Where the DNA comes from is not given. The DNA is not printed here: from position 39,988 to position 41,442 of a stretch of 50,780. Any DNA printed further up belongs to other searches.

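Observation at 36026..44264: Signalling island: two PAS/GAF hybrid kinases bracket a REC-HDOD regulator and a REC regulator with a catalytically degenerate HD-GYP-like domain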

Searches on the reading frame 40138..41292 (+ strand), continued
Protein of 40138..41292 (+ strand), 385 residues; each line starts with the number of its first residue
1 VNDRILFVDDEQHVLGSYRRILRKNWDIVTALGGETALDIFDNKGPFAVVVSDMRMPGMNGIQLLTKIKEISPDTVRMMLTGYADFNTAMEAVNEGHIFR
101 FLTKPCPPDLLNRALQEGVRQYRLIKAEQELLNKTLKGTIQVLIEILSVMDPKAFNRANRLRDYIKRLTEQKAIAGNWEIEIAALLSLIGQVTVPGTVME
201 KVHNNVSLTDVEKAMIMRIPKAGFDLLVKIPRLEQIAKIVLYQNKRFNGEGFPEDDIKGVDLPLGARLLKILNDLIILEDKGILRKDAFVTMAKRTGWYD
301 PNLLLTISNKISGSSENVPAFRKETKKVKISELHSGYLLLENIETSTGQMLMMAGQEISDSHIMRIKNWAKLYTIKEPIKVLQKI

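Call 44: fold_search(model_id=the predicted structure, library=pdb)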
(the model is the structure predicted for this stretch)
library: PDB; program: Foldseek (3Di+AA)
matches with E <= 10: 1532; with E <= 0.001: 543
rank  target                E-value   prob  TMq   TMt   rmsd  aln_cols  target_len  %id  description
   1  3kcn_A                7.5e-13  1.00  0.34  0.96   1.1       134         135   45  The crystal structure of adenylate cyclase from Rhodopirellula baltica (released 2009-11-17)
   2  3kcn_B                8.4e-12  1.00  0.34  0.92   1.3       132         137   45  The crystal structure of adenylate cyclase from Rhodopirellula baltica (released 2009-11-17)
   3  2vui                  5.1e-11  1.00  0.33  0.88   1.9       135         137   37  Crystal structure of the HupR receiver domain in inhibitory phospho- state (released 2008-11-11)
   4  2jk1                  1.2e-10  1.00  0.32  0.85   1.9       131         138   37  Crystal structure of the wild-type HupR receiver domain (released 2008-11-11)
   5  2vuh                  6.0e-10  1.00  0.33  0.92   1.4       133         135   35  Crystal structure of the D55E mutant of the HupR receiver domain (released 2008-11-11)
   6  8ted_B                6.4e-10  1.00  0.29  0.22  15.9       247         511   18  PorX primitive orthorhombic crystal form (released 2024-04-17)
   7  3jte                  7.9e-10  1.00  0.31  0.91   1.3       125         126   31  Crystal structure of response regulator receiver domain Protein from clostridium thermocellum (released 2009-09-22)
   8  8p6f_B                3.3e-09  1.00  0.29  0.22  16.0       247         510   18  Crystal structure of PorX-Fj (released 2024-04-03)
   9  8p6f_A                4.3e-09  1.00  0.30  0.23  17.6       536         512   14  Crystal structure of PorX-Fj (released 2024-04-03)
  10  2rjn                  5.1e-09  1.00  0.31  0.86   1.4       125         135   33  Crystal structure of an uncharacterized protein Q2BKU2 from Neptuniibacter caesariensis (released 2007-10-23)
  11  8tef_A                5.4e-09  1.00  0.30  0.22  16.4       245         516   19  PorX primitive monoclinic crystal form (released 2024-04-17)
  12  8tef_D                5.7e-09  1.00  0.29  0.22  20.5       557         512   13  PorX primitive monoclinic crystal form (released 2024-04-17)
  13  8tff_A                9.4e-09  1.00  0.29  0.22  15.5       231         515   19  PorX with BeF3 phosphate analog (released 2024-04-17)
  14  5xso                  9.4e-09  1.00  0.33  0.58  10.1       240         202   19  Crystal structure of full-length FixJ from B. japonicum crystallized in space group C2221 (released 2018-05-23)
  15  8ted_A                9.9e-09  1.00  0.30  0.23  16.4       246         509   19  PorX primitive orthorhombic crystal form (released 2024-04-17)
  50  9rbz_B                2.5e-07  1.00  0.41  0.72   4.3       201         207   21  DvhD, HD-GYP domain, c-di-GMP-bound (released 2026-03-04)
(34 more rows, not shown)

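Call 50: search_protein_families(library=padloc, proteins=[window:40138-41292:+], max_evalue=0.001)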
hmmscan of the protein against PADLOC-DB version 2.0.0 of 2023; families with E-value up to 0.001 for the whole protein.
window:40138-41292:+ (385 aa): 0 families

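Call 78: search_protein_families(library=pfam, proteins=[L002:9212-11971:+, L002:11986-13149:+, L002:3118-6699:+, L006:9035-10966:+, L029:9149-10156:+], max_evalue=0.0001)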
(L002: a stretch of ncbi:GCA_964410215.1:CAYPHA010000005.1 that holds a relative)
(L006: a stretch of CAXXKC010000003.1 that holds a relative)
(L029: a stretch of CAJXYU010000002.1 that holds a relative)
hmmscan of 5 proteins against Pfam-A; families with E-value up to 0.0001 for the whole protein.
L002:9212-11971:+ (920 aa): 6 families
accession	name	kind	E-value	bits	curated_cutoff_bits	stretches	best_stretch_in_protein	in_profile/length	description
PF08447.18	PAS_3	-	7.3e-49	164.4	25.6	2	296-385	2-89/89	PAS fold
PF00989.32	PAS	-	5.8e-39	133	22.6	3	404-507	6-113/113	PAS fold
PF13426.13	PAS_9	-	1.4e-37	128.5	27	3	415-509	7-103/103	PAS domain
PF13188.13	PAS_8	-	4.5e-27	93.4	21.8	2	523-579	2-55/65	PAS domain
PF08448.16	PAS_4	-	8.3e-21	74.7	23.1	0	406-511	2-109/110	PAS fold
PF10114.15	PocR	-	5.1e-10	39.8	23.9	1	689-856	6-153/162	Sensory domain found in PocR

L002:11986-13149:+ (388 aa): 5 families
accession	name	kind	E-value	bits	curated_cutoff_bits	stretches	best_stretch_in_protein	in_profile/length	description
PF08447.18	PAS_3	-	9.3e-26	90.4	25.6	2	110-192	3-86/89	PAS fold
PF13426.13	PAS_9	-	1.5e-20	73.8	27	2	105-200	9-103/103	PAS domain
PF08448.16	PAS_4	-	2.1e-17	63.8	23.1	1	222-327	4-109/110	PAS fold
PF00989.32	PAS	-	8.7e-14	51.9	22.6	1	214-323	2-113/113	PAS fold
PF13188.13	PAS_8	-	2.6e-05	24.4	21.8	0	106-140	18-55/65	PAS domain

L002:3118-6699:+ (1194 aa): 14 families
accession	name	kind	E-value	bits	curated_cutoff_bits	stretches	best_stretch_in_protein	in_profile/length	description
PF13426.13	PAS_9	-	8.7e-67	222.3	27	4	438-539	2-102/103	PAS domain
PF00989.32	PAS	-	1.1e-64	215.9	22.6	5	681-791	2-113/113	PAS fold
PF08448.16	PAS_4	-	6.8e-64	213.4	23.1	4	686-793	1-107/110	PAS fold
PF13188.13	PAS_8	-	1.3e-35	120.5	21.8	3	143-191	2-47/65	PAS domain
PF08447.18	PAS_3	-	1.2e-28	99.6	25.6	2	450-532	2-86/89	PAS fold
PF02518.31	HATPase_c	-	3.9e-25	88.9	26.4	1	1080-1192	4-110/111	Histidine kinase-, DNA gyrase B-, and HSP90-like ATPase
PF00072.30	Response_reg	-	1.1e-13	51.7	30.2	1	7-110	1-103/111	Response regulator receiver domain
PF24820.1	Diguanyl_cycl_sensor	-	3.1e-13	50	28.1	0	153-241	7-96/109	Diguanylate cyclase-like sensor domain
PF13596.12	PAS_10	-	1.1e-12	48.9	22.1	0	682-792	1-106/106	PAS domain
PF13185.12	GAF_2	-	3.2e-11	44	28.6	1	280-417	2-135/136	GAF domain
PF01590.32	GAF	-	1.5e-09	38.9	22.4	1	284-417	4-133/133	GAF domain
PF12860.13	PAS_7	-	9.4e-09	35.9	27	0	153-208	6-63/115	PAS fold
PF21370.4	PAS_GdpP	-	6.1e-08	33.4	27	0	813-854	10-48/90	Cyclic-di-AMP phosphodiesterase GdpP-like, PAS domain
PF00512.31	HisKA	-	9.3e-05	22.8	26.9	0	932-949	3-20/66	His Kinase A (phospho-acceptor) domain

L006:9035-10966:+ (644 aa): 3 families
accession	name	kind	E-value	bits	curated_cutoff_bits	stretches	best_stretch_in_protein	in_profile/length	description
PF02518.31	HATPase_c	-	4.5e-26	91.9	26.4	1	510-621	5-109/111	Histidine kinase-, DNA gyrase B-, and HSP90-like ATPase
PF00072.30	Response_reg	-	1.5e-22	80.3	30.2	1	93-194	1-102/111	Response regulator receiver domain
PF08448.16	PAS_4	-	2e-08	34.9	23.1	1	237-346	2-110/110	PAS fold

L029:9149-10156:+ (336 aa): 3 families
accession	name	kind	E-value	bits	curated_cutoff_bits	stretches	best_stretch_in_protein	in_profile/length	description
PF13487.12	HD_5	-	6.7e-35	120.8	27.2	1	155-318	4-170/170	HD domain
PF01966.28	HD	-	9e-20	71.5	22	1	166-286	2-115/116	HD domain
PF00072.30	Response_reg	-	2.6e-19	69.9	30.2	1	11-121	1-110/111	Response regulator receiver domain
